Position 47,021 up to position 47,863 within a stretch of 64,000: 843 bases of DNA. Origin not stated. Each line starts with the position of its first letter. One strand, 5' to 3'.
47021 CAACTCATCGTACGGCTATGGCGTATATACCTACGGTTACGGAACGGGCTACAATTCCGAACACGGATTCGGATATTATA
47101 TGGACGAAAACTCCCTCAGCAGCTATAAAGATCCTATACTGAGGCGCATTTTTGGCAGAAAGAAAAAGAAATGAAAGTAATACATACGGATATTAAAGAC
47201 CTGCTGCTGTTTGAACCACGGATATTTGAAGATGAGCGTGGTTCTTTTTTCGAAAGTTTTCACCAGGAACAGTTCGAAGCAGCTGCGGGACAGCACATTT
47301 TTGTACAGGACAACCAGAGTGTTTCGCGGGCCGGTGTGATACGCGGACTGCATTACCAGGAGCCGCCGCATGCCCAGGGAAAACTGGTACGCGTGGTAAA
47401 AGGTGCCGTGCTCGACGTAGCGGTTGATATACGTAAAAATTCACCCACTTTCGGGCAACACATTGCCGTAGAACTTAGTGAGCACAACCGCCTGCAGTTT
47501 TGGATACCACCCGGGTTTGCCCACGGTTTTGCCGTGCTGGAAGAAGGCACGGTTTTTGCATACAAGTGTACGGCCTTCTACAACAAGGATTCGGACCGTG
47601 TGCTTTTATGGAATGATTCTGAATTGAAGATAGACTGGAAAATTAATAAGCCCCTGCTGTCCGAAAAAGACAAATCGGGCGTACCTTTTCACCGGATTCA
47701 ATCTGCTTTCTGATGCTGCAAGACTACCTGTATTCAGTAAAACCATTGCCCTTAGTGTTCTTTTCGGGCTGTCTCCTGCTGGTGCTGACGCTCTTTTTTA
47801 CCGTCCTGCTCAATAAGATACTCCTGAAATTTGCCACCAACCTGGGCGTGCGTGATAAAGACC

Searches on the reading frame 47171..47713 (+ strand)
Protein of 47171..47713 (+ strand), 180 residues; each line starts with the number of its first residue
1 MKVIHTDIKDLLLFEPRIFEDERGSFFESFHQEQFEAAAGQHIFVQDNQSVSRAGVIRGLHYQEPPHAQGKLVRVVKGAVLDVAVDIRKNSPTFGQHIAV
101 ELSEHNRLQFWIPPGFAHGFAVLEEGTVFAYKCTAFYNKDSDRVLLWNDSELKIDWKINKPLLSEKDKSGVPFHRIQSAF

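Call 26: search_protein_families(library=pfam, proteins=[window:47171-47713:+], max_evalue=0.01)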
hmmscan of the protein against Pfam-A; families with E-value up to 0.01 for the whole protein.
window:47171-47713:+ (180 aa): 2 families
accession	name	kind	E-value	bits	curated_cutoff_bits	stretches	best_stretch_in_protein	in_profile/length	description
PF00908.23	dTDP_sugar_isom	-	1.5e-71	240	27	1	6-173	2-166/168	dTDP-4-dehydrorhamnose 3,5-epimerase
PF14667.12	Polysacc_synt_C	-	0.0024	18.4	28.7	1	20-124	2-89/111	Polysaccharide biosynthesis C-terminal domain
